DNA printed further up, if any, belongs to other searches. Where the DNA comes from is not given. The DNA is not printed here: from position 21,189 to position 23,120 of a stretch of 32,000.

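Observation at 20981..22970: A translationally coupled Zn-ribbon / Zn-ribbon micro-ORF / 543-aa wHTH-like protein operon is the best candidate for an undescribed system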

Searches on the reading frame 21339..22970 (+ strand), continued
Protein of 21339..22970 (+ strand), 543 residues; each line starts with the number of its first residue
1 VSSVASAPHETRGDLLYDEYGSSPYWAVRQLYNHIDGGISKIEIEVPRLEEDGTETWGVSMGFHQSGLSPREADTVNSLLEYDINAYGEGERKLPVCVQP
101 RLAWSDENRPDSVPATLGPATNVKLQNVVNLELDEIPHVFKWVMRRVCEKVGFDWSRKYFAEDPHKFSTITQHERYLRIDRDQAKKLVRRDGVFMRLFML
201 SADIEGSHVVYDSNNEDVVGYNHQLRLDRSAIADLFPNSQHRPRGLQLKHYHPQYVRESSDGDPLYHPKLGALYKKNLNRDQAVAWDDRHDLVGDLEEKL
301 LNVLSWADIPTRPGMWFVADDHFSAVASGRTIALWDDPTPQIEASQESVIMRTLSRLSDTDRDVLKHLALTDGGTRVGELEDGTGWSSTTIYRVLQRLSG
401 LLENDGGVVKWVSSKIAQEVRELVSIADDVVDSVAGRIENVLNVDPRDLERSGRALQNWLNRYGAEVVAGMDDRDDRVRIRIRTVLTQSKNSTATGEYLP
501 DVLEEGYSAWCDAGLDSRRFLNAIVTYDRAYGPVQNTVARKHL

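Call 31: search_solved_structures(query=A1, max_evalue=10, show_alignments=2)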
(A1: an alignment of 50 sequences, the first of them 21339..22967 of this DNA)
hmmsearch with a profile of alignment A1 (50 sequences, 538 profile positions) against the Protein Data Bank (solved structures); distinct sequences matched with E-value up to 10: 13.
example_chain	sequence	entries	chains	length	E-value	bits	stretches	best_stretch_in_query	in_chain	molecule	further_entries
2lvs_A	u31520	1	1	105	1.6e-06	30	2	356-396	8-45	Putative uncharacterized protein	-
7s03_A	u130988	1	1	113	0.034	15.8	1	352-395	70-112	Histone-lysine N-methyltransferase SETMAR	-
1s7o_A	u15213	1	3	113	0.089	14.4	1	351-412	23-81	Hypothetical UPF0122 protein SPy1201/SpyM3_0842/SPs1042/spyM18_1152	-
8a3w_SK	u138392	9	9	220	0.15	13.6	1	397-510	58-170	40S ribosomal protein S8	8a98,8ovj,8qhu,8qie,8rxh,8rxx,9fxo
6z0c_A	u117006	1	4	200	0.18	13.4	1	408-524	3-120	Maquette-3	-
5yl9_A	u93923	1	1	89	0.51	11.9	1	358-424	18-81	Spike glycoprotein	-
2iai_A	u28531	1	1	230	0.69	11.4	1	372-422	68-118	Putative transcriptional regulator SCO3833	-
1ojq_A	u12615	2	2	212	0.76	11.3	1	397-440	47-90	ADP-RIBOSYLTRANSFERASE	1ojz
9s1t_A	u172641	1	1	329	0.96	11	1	408-464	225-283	De novo designed helical barrel - 6H5L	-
6dm9_A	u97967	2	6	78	0.97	10.9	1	374-435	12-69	DHD15_extended_A | DHD15_closed_A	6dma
2w29_A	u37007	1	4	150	1.5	10.3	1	350-395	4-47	PROBABLE TRANSCRIPTIONAL REGULATORY PROTEIN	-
2vbw_A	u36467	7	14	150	1.6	10.3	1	350-395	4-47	TRANSCRIPTIONAL REGULATORY PROTEIN | PROBABLE TRANSCRIPTIONAL REGULATORY PROTEIN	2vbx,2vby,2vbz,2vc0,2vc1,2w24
2w25_A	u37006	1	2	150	1.6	10.2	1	350-395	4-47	PROBABLE TRANSCRIPTIONAL REGULATORY PROTEIN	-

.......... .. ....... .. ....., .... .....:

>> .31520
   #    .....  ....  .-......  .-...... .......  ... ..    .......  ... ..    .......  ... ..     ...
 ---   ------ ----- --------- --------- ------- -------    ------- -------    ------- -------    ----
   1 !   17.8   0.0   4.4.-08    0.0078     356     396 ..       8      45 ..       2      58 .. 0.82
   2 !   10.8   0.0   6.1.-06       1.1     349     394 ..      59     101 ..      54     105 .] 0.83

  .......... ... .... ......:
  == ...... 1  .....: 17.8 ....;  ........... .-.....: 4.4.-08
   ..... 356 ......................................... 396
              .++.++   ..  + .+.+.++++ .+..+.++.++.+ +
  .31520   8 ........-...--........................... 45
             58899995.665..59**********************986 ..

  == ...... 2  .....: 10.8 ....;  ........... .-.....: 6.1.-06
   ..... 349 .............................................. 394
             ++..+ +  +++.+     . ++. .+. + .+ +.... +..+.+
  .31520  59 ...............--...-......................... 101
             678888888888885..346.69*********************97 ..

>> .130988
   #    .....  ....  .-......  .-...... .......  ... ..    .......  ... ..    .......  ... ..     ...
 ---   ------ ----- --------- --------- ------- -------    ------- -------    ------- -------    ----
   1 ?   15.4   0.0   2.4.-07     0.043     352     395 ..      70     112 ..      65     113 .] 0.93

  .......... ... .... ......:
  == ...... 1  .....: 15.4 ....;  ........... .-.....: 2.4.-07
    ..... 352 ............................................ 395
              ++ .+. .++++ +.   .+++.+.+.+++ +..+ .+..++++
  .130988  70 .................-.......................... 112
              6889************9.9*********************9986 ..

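Call 32: find_related_loci(query=A1, collection=genome_contigs, flank=10000)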
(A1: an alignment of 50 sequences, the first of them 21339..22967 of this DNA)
Query A1 (543 aa) in genome_contigs; peptide patterns used: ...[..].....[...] (x = any residue, [..] = any of these).
39 stretches matched a pattern; 34 encode a relative of the query (tblastn E <= 1e-3); 33 distinct loci.
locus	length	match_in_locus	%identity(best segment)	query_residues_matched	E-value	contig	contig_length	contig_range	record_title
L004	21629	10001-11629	89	1-543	0e+0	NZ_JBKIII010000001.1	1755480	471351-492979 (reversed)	Haloferax sp. DFSO60 DFSO60_ctg001, whole genome shotgun sequence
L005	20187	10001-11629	88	1-543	0e+0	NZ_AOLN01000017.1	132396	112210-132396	Haloferax mucosum ATCC BAA-1512 contig_17, whole genome shotgun sequence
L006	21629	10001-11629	97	1-543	0e+0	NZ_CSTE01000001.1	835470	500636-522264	Haloferax massiliensis strain Arc-Hr, whole genome shotgun sequence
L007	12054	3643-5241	50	5-540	1e-160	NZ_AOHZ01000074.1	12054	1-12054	Natronolimnohabitans innermongolicus JCM 12255 contig_74, whole genome shotgun sequence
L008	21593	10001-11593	48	5-541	2e-153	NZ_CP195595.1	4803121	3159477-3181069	Natronorubrum sp. FCH18a chromosome, complete genome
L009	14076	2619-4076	52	5-491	2e-148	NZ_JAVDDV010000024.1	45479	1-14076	Natronolimnohabitans sp. A-GB9 24, whole genome shotgun sequence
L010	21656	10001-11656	43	4-532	9e-141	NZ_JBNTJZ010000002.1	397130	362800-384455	Haloplanus sp. C73 C73_scaffold2, whole genome shotgun sequence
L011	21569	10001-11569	42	1-527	2e-129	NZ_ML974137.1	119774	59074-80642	Halorussus amylolyticus strain YC93 Scaffold10, whole genome shotgun sequence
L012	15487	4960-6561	37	4-538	6e-101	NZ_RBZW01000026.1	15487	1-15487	Salinadaptatus halalkaliphilus strain XQ-INN 246 NODE_30_length_15391_cov_78.163475, whole genome shotgun sequence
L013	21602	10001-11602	37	4-538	2e-100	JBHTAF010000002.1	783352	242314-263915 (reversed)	Saliphagus sp. GCM10025334 strain JCM 18423 GCM70025334_20, whole genome shotgun sequence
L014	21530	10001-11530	38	1-516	4e-100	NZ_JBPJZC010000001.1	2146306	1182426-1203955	Haloarchaeobius sp. DFWS5 DFWS5_ctg001, whole genome shotgun sequence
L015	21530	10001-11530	37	1-516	6e-98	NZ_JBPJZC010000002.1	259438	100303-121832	Haloarchaeobius sp. DFWS5 DFWS5_ctg002, whole genome shotgun sequence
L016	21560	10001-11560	37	1-527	2e-97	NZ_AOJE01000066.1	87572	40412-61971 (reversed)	Halorubrum saccharovorum DSM 1137 contig_66, whole genome shotgun sequence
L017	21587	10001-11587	36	1-525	3e-90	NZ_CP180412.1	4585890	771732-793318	Halosimplex sp. TS25 chromosome, complete genome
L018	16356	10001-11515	35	6-516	2e-89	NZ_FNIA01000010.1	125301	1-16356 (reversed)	Haloarchaeobius iranensis strain EB21,IBRC-M 10013,KCTC 4048, whole genome shotgun sequence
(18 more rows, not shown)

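Call 43: predict_structure(alignment_id=A1)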
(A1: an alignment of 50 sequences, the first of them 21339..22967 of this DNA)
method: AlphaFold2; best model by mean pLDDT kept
length: 543 residues; sequences in the alignment: 50
mean_pLDDT: 85.5   pTM: 0.72
mean pLDDT of the five models: 85.5, 85.2, 84.7, 83.4, 83.2
residues with pLDDT >= 90: 284; 70-90: 190; 50-70: 47; < 50: 22
segments of 3 or more residues with pLDDT < 50: 213-216, 432-449
pLDDT, mean of each block of 10 residues (from residue 1): 92 96 95 92 95 96 90 88 96 96 67 74 97 98 97 96 95 97 89 89 76 53 90 92 95 72 85 95 95 97 96 95 93 91 81 77 82 79 84 86 84 82 64 41 43 73 82 78 85 78 92 86 89 87 89
secondary structure, 60 per line:
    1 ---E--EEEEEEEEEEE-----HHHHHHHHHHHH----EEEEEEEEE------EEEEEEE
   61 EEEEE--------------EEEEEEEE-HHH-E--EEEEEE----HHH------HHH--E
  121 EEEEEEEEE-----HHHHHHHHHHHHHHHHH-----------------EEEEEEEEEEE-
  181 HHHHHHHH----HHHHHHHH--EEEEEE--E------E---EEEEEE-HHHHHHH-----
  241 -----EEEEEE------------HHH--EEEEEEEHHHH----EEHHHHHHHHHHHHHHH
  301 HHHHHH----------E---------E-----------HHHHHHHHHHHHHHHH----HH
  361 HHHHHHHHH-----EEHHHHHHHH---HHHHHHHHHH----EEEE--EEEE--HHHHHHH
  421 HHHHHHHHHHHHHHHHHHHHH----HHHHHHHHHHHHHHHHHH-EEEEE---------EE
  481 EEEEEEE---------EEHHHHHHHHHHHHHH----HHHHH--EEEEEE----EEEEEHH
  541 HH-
elements in order: E7-17 H23-34 E39-47 E54-65 E80-87 E96-101 E120-129 H135-151 E169-179 H181-188 H193-200 E203-208 E222-227 H229-235 E246-251 E269-275 H276-279 H286-306 H339-354 H359-369 H377-384 H388-397 E402-405 E408-411 H414-441 H446-463 E465-469 E479-487 H499-512 H517-521 E524-529 E534-538 H539-542

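Call 46: fold_search(model_id=the predicted structure, library=pdb)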
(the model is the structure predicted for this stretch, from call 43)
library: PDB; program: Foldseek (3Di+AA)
matches with E <= 10: 982; with E <= 0.001: 1
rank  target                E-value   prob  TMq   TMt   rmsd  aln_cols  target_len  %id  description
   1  5zyr_A                9.7e-04  0.95  0.14  0.24  21.9       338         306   11  Crystal structure of the reductase (C1) component of p-hydroxyphenylacetate 3-hydroxylase (HPAH) from Acinetobacter ba (released 2019-06-05)
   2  5zc2_A                2.6e-03  0.72  0.13  0.23  24.9       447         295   10  Acinetobacter baumannii p-hydroxyphenylacetate 3-hydroxylase (HPAH), reductase component (C1) (released 2018-08-08)
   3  8c7t_A                2.9e-03  0.97  0.14  0.28  19.6       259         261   10  Unliganded transcriptional pleiotropic repressor CodY from Enterococcus faecalis (released 2023-06-28)
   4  5ey0_B                4.2e-03  0.99  0.15  0.29  17.0       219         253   12  Crystal structure of CodY from Staphylococcus aureus with GTP and Ile (released 2016-09-14)
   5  5zc2_B                4.2e-03  0.69  0.14  0.24  24.3       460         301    9  Acinetobacter baumannii p-hydroxyphenylacetate 3-hydroxylase (HPAH), reductase component (C1) (released 2018-08-08)
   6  6pco_A                4.5e-03  1.00  0.14  0.47  10.6       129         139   18  Mechanism for regulation of DNA binding of Bordetella bronchiseptica BpsR by 6-hydroxynicotinic acid (released 2019-11-06)
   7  3bj6_B                4.7e-03  1.00  0.15  0.45  10.8       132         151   20  Crystal structure of MarR family transcription regulator SP03579 (released 2007-12-18)
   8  3bj6_A                4.7e-03  1.00  0.15  0.45  10.8       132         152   20  Crystal structure of MarR family transcription regulator SP03579 (released 2007-12-18)
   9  5hsm                  5.3e-03  1.00  0.14  0.49  11.7       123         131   17  CRYSTAL STRUCTURE OF MYCOBACTERIUM TUBERCULOSIS MARR FAMILY PROTEIN RV2887 (released 2017-02-01)
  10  6pcp_C                5.6e-03  1.00  0.14  0.45  11.1       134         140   19  Mechanism for regulation of DNA binding of Bordetella bronchiseptica BpsR by 6-hydroxynicotinic acid (released 2019-11-06)
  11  5aiq_B                5.9e-03  1.00  0.15  0.50  10.8       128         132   20  Crystal structure of ligand-free NadR (released 2016-03-02)
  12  8xzu                  5.9e-03  1.00  0.14  0.48  10.6       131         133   18  HosA transcriptional regulator from enteropathogenic Escherichia coli O127:H6 (strain E2348/69) bound with 4-hydroxy ben (released 2024-08-28)
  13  8c7t_B                6.2e-03  0.95  0.15  0.28  18.5       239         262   12  Unliganded transcriptional pleiotropic repressor CodY from Enterococcus faecalis (released 2023-06-28)
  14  6pcp_A                7.3e-03  1.00  0.14  0.44  10.9       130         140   17  Mechanism for regulation of DNA binding of Bordetella bronchiseptica BpsR by 6-hydroxynicotinic acid (released 2019-11-06)
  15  6pcp_B                8.1e-03  1.00  0.14  0.50  10.9       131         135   18  Mechanism for regulation of DNA binding of Bordetella bronchiseptica BpsR by 6-hydroxynicotinic acid (released 2019-11-06)
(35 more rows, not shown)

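Call 63: get_annotated_region(hit=H20, flank=3500)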
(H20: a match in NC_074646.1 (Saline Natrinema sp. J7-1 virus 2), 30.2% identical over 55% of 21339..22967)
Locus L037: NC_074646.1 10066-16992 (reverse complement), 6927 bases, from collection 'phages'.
description: Natrinema virus SNJ2, complete genome.
organism: Saline Natrinema sp. J7-1 virus 2 (NCBI taxid 2847286)
taxonomy: Viruses; Monodnaviria; Trapavirae; Saleviricota; Huolimaviricetes; Haloruvirales; Pleolipoviridae; Betapleolipovirus; Betapleolipovirus SNJ2
host: Natrinema sp. J7-1; source: salt mine; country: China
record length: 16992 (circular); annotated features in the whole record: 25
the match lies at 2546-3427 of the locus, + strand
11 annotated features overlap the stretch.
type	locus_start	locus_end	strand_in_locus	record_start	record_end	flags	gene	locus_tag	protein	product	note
CDS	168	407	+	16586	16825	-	-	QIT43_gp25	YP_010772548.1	hypothetical protein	-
CDS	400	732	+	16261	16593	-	-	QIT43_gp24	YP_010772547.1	hypothetical protein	-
CDS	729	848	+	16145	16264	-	-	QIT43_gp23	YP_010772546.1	hypothetical protein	-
CDS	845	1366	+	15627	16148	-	-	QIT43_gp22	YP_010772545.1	hypothetical protein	-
CDS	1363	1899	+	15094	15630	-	-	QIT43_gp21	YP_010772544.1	hypothetical protein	-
CDS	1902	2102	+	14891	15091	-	-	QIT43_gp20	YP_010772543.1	hypothetical protein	-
CDS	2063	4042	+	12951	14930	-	-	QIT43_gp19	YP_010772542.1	hypothetical protein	-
CDS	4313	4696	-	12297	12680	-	-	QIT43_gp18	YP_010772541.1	hypothetical protein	-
CDS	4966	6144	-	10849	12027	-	-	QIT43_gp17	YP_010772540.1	putative NTPase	-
CDS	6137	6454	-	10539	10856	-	-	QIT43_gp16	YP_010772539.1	hypothetical protein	-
CDS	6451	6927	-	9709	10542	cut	-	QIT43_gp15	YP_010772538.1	hypothetical protein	-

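Call 87: search_protein_families(library=padloc, proteins=[window:21339-22967:+], max_evalue=0.01)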
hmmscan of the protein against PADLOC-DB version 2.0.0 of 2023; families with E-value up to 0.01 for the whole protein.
window:21339-22967:+ (543 aa): 1 family
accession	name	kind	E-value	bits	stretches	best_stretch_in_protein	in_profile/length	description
PDLC01044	Csa3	-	0.0016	16.3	1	349-408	129-184/194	Type I-A associated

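Call 88: search_protein_families(library=pfam, proteins=[L005:8962-9432:+, L005:9432-10001:+, L037:1902-2099:+, L037:729-845:+], max_evalue=0.01)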
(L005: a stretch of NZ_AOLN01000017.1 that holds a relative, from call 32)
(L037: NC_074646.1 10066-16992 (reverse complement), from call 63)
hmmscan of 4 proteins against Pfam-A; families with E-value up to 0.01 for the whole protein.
L005:8962-9432:+ (157 aa): 0 families

L005:9432-10001:+ (190 aa): 1 family
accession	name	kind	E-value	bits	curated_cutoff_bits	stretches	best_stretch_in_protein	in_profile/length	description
PF22751.1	DUF488-N3a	-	9.9e-05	23.1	27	1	28-135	20-117/118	Active DUF488-N3 subclade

L037:1902-2099:+ (66 aa): 1 family
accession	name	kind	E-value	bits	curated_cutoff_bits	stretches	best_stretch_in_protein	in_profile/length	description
PF01258.23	zf-dskA_traR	-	0.0025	18.2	24.9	1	34-63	6-35/36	Prokaryotic dksA/traR C4-type zinc finger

L037:729-845:+ (39 aa): 2 families
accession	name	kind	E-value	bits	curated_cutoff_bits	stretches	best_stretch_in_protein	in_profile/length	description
PF18912.6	DZR_2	-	0.0042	17.3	27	1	9-33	9-33/56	Double zinc ribbon domain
PF12773.13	DZR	-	0.0071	16.9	27.3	1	7-27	24-44/45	Double zinc ribbon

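Call 91: list_cluster_members(proteins=[window:21339-22967:+, P0001])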
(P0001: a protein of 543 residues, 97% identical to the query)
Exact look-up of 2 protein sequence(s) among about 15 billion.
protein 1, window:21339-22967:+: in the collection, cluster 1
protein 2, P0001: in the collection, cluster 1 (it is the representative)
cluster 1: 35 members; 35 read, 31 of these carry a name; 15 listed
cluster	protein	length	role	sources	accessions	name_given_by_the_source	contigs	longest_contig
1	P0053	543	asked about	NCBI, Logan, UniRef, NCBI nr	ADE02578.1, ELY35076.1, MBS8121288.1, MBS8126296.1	DUF7845 domain-containing protein [Haloferax volcanii] | DUF7845 domain-containing protein n=4 Tax=Haloferax TaxID=2251 RepID=D4GSU5_HALVD | hypothetical protein [Haloferax volcanii]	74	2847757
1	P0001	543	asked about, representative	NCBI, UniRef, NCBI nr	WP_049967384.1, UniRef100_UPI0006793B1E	DUF7845 domain-containing protein [Haloferax prahovense] | DUF7845 domain-containing protein n=1 Tax=Haloferax prahovense TaxID=381852 ... | MarR family transcriptional regulator [Haloferax prahovense]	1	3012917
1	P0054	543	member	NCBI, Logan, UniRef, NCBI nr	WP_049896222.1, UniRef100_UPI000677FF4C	DUF7845 domain-containing protein [Haloferax volcanii] | DUF7845 domain-containing protein n=1 Tax=Haloferax volcanii TaxID=2246 ... | hypothetical protein [Haloferax alexandrinus]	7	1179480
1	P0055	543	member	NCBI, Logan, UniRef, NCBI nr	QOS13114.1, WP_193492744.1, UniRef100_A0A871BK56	homolog to HGPV1-ORF14 [Haloferax gibbonsii] | Homolog to HGPV1-ORF14 n=1 Tax=Haloferax gibbonsii TaxID=35746 RepID=A0A871BK56_HALGI | MarR family transcriptional regulator [Haloferax gibbonsii]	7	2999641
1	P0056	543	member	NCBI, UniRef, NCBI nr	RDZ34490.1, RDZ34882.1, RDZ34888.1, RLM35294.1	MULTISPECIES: MarR family transcriptional regulator [unclassified Haloferax] | DUF7845 domain-containing protein n=1 Tax=unclassified Haloferax TaxID=2625095 ...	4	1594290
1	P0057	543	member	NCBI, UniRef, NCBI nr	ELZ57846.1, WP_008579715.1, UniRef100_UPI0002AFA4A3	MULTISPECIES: hypothetical protein [unclassified Haloferax] | helix-turn-helix transcriptional regulator n=1 Tax=unclassified Haloferax TaxID=2625095 ...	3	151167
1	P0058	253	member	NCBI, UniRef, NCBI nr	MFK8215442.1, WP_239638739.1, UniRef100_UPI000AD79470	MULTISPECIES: hypothetical protein [unclassified Haloferax] | DUF7845 domain-containing protein n=1 Tax=Haloferax TaxID=2251 RepID=UPI000AD79470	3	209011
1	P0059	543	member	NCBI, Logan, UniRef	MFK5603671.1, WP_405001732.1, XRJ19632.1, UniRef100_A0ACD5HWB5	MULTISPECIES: DUF7845 domain-containing protein [Haloferax] | MarR family transcriptional regulator n=1 Tax=Haloferax sp. Atlit-48N TaxID=2077198 ...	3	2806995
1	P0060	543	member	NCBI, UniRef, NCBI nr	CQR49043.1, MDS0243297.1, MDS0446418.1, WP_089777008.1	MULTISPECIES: DUF7845 domain-containing protein [Haloferax] | DUF7845 domain-containing protein n=1 Tax=Haloferax massiliensis TaxID=1476858 ... | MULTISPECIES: MarR family transcriptional regulator [Haloferax]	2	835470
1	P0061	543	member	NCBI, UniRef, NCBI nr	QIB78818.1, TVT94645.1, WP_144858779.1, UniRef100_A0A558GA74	MarR family transcriptional regulator [Haloferax volcanii] | MarR family transcriptional regulator n=1 Tax=Haloferax volcanii TaxID=2246 ... | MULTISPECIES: MarR family transcriptional regulator [Haloferax]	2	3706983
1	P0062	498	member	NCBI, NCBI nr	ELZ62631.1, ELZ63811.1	hypothetical protein C458_15182 [Haloferax sp. ATCC BAA-644] | hypothetical protein C459_12505 [Haloferax sp. ATCC BAA-645]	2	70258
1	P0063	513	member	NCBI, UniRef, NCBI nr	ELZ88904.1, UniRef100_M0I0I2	hypothetical protein C452_12645 [Haloferax volcanii JCM 10717] | DUF7845 domain-containing protein n=1 Tax=Haloferax volcanii JCM 10717 TaxID=1227458 ... | hypothetical protein C452_12645 [Haloferax alexandrinus JCM 10717]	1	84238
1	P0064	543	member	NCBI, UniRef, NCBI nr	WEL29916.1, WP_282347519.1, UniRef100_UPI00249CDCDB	DUF7845 domain-containing protein [Haloferax volcanii] | DUF7845 domain-containing protein n=1 Tax=Haloferax volcanii TaxID=2246 ... | MarR family transcriptional regulator [Haloferax alexandrinus]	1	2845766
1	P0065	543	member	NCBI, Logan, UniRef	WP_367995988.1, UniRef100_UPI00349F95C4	MarR family transcriptional regulator [Haloferax volcanii] | DUF7845 domain-containing protein n=1 Tax=Haloferax volcanii TaxID=2246 ...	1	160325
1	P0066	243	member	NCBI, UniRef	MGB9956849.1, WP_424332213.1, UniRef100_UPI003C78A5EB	hypothetical protein ACOZ4B_10730 [Haloferax prahovense] | DUF7845 domain-containing protein n=1 Tax=Haloferax prahovense TaxID=381852 ...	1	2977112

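Call 98: find_encoding_contigs(protein=window:21339-22970:+, flank=3000, max_places=3)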
Protein window:21339-22970:+ (543 aa): 23 contigs read that carry it; 3 places shown.
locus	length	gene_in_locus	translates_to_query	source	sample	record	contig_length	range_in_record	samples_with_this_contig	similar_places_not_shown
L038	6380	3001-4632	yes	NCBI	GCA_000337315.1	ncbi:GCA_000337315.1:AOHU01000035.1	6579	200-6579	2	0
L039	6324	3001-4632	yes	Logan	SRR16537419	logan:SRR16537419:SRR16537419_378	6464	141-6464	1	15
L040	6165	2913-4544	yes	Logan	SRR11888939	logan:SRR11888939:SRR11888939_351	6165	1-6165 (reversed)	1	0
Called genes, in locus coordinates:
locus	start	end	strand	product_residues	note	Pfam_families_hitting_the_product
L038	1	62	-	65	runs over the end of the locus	-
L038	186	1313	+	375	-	PF07510:GmrSD_C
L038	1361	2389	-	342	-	PF02899:Phage_int_SAM_1 (weak), PF00589:Phage_integrase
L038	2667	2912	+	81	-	PF24444:DUF7563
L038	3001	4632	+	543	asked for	PF25227:DUF7845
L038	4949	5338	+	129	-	PF02661:Fic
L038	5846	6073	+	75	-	PF26227:DUF8053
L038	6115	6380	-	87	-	?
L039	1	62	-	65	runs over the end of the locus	-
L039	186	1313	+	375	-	PF07510:GmrSD_C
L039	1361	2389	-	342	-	PF02899:Phage_int_SAM_1 (weak), PF00589:Phage_integrase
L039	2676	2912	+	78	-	PF24444:DUF7563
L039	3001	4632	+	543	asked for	PF25227:DUF7845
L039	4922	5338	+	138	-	PF02661:Fic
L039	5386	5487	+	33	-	-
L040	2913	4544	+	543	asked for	PF25227:DUF7845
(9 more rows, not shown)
